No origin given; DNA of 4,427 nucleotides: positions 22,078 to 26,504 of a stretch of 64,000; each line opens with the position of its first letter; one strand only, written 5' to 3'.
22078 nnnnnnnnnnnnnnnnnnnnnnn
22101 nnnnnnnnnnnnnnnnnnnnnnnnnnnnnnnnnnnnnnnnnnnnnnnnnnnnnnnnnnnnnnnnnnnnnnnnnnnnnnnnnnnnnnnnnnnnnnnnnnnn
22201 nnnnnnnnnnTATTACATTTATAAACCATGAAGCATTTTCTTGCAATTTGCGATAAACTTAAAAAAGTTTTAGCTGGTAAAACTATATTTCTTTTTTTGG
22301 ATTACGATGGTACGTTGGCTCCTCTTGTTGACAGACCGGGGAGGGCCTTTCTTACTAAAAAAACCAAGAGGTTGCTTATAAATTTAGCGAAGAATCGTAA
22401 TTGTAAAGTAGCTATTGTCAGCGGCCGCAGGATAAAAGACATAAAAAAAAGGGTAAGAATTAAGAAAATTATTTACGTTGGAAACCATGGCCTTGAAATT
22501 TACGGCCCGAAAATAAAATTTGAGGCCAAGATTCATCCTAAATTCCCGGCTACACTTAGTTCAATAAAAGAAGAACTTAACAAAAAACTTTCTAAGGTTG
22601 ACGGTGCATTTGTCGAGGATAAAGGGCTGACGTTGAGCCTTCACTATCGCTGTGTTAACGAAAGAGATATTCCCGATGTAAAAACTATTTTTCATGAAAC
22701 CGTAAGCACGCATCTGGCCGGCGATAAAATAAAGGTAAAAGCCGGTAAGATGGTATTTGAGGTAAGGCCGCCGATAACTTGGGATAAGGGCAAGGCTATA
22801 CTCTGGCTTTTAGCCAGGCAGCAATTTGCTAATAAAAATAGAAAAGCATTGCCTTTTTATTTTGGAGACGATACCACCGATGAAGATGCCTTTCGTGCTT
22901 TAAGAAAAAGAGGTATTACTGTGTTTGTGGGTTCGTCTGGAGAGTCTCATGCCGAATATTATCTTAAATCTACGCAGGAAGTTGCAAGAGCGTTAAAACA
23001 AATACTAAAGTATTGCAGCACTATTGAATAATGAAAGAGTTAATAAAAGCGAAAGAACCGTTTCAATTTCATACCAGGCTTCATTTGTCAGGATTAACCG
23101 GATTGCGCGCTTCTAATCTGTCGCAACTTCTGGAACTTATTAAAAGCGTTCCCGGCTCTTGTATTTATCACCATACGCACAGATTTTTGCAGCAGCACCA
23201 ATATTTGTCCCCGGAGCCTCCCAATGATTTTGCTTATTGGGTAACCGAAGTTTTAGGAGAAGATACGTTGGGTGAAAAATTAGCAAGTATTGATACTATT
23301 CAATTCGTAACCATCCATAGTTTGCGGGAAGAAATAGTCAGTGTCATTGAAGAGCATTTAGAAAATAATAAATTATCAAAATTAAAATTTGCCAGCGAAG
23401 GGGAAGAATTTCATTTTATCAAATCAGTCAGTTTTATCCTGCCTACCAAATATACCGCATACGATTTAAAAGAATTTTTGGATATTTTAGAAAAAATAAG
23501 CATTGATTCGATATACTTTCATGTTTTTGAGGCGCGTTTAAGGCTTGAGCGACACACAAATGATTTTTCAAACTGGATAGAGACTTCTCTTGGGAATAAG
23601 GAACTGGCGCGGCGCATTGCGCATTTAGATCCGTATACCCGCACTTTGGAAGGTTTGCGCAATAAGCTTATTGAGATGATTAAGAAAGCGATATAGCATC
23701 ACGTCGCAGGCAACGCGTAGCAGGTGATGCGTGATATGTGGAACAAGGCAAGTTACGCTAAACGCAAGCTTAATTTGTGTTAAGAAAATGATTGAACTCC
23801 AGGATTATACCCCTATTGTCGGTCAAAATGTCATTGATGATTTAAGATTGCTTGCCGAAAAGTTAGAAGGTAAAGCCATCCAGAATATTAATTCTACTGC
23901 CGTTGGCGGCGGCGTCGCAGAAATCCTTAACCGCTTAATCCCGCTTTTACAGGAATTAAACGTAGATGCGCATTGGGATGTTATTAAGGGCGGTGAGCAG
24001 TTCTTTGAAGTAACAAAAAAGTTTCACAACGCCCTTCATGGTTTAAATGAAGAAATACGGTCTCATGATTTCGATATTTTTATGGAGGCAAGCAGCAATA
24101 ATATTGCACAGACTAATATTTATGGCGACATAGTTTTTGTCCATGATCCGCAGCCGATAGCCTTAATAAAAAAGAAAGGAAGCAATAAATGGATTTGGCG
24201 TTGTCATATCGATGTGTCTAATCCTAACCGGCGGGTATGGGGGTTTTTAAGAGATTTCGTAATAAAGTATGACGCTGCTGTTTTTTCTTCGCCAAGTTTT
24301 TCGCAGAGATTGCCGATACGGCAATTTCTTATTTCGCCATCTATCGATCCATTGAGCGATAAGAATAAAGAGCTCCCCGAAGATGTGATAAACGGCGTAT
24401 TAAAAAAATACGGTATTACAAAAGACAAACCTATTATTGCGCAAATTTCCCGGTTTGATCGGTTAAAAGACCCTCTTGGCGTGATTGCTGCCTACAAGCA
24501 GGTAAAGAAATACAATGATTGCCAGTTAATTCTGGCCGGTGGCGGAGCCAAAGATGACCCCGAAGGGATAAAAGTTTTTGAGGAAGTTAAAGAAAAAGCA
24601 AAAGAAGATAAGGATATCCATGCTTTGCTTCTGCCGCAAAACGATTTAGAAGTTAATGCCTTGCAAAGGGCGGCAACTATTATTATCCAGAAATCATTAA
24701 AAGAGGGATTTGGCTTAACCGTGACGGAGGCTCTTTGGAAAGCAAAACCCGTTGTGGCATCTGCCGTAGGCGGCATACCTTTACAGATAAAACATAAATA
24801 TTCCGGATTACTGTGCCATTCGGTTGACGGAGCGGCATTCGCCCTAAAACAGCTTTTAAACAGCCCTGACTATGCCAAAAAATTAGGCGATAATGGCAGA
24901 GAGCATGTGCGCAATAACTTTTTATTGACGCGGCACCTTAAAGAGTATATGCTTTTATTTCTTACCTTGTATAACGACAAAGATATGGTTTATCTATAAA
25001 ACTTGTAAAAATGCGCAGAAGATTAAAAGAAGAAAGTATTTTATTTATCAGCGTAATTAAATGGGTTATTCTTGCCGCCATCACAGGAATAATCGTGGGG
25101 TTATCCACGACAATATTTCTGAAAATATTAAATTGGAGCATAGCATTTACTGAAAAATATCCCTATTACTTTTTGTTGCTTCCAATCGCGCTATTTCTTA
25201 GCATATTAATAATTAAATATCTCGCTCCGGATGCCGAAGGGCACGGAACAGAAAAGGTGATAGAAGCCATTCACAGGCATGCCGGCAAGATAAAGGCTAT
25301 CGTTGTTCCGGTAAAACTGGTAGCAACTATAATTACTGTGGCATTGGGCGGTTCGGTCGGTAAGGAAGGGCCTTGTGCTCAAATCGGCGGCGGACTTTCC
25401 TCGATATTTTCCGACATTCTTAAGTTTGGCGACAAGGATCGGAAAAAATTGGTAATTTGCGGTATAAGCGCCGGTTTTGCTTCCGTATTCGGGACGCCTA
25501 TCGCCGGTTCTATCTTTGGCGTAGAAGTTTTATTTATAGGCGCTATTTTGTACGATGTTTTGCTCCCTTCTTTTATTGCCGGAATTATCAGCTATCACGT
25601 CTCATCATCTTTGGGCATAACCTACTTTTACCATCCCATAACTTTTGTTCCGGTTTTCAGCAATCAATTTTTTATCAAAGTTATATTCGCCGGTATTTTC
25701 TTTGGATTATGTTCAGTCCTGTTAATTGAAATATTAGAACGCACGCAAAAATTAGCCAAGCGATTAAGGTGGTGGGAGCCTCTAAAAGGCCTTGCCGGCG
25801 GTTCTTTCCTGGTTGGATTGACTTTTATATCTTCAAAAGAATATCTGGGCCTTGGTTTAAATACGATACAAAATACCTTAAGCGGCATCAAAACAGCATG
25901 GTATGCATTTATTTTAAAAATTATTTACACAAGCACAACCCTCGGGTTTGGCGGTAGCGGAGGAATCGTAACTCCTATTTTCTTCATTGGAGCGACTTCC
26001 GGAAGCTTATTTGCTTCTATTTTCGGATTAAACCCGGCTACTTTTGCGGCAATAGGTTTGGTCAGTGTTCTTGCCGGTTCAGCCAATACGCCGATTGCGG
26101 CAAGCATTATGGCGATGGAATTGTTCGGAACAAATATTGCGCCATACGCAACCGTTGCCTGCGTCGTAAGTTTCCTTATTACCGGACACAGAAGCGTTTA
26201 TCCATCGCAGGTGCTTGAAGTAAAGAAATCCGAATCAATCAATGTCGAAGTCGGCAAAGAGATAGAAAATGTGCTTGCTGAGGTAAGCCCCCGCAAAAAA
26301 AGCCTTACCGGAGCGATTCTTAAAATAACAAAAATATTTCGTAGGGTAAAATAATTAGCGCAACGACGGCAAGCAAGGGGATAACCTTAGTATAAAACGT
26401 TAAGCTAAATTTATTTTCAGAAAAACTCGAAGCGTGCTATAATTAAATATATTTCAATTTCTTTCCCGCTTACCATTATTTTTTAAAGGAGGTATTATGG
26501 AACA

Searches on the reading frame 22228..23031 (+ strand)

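Call 64: search_protein_families(library=pfam, proteins=[window:22228-23031:+], max_evalue=0.00001)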
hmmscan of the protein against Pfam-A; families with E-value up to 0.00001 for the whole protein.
window:22228-23031:+ (267 aa): 1 family
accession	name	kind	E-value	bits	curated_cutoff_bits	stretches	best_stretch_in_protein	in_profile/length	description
PF02358.22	Trehalose_PPase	-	1.2e-47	162.4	27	1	23-247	1-232/235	Trehalose-phosphatase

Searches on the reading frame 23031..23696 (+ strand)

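Call 64: search_protein_families(library=pfam, proteins=[window:23031-23696:+], max_evalue=0.00001)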
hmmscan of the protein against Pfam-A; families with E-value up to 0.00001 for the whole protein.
window:23031-23696:+ (221 aa): 1 family
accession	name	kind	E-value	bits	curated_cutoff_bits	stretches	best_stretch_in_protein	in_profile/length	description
PF19027.5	DUF5752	-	7.3e-72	241.5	23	1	9-217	2-207/208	Family of unknown function (DUF5752)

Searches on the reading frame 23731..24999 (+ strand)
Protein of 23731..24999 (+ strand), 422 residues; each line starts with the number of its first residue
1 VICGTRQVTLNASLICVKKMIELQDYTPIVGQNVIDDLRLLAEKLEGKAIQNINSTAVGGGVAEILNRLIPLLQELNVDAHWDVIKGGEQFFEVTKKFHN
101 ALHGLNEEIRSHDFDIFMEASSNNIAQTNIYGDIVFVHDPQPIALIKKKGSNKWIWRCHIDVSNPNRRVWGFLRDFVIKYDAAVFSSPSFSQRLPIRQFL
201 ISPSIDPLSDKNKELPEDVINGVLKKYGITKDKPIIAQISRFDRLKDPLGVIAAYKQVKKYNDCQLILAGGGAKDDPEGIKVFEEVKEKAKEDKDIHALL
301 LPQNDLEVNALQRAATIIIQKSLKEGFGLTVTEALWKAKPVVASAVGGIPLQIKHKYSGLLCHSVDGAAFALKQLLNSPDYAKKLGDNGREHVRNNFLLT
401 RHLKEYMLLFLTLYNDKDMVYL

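Call 64: search_protein_families(library=pfam, proteins=[window:23731-24999:+], max_evalue=0.00001)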
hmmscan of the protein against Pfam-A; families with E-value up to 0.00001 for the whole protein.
window:23731-24999:+ (422 aa): 4 families
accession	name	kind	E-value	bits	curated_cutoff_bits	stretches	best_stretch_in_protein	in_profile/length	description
PF21269.3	TreT_GT1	-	9.8e-54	181.4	27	1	52-191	1-143/144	Trehalose synthase, N-terminal domain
PF00534.26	Glycos_transf_1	-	8e-25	87.8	26.4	1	225-391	7-171/172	Glycosyl transferases group 1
PF13692.12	Glyco_trans_1_4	-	2.5e-14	54.2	27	1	234-376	2-140/142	Glycosyl transferases group 1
PF20706.3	GT4-conflict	-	8.6e-07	28.7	26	1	245-358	211-325/385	Family 4 Glycosyltransferase in conflict systems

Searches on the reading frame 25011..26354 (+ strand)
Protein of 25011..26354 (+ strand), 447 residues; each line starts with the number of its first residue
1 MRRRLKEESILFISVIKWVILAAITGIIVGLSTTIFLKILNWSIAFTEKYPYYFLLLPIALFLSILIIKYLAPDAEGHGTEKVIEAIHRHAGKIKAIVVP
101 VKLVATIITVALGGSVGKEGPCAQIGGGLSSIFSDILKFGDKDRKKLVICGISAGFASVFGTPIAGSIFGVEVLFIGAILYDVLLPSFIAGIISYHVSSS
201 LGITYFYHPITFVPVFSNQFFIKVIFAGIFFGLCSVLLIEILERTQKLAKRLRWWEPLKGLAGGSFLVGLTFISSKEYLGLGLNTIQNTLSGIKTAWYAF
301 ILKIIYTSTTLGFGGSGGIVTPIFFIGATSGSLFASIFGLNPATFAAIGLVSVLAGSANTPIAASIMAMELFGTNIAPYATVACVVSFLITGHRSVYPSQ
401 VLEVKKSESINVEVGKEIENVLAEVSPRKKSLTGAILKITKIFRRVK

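Call 64: search_protein_families(library=pfam, proteins=[window:25011-26354:+], max_evalue=0.00001)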
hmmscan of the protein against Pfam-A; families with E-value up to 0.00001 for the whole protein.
window:25011-26354:+ (447 aa): 1 family
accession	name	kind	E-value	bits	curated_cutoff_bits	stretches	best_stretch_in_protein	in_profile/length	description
PF00654.25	Voltage_CLC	-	4.2e-76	256.8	24.8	1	61-391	2-345/346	Voltage gated chloride channel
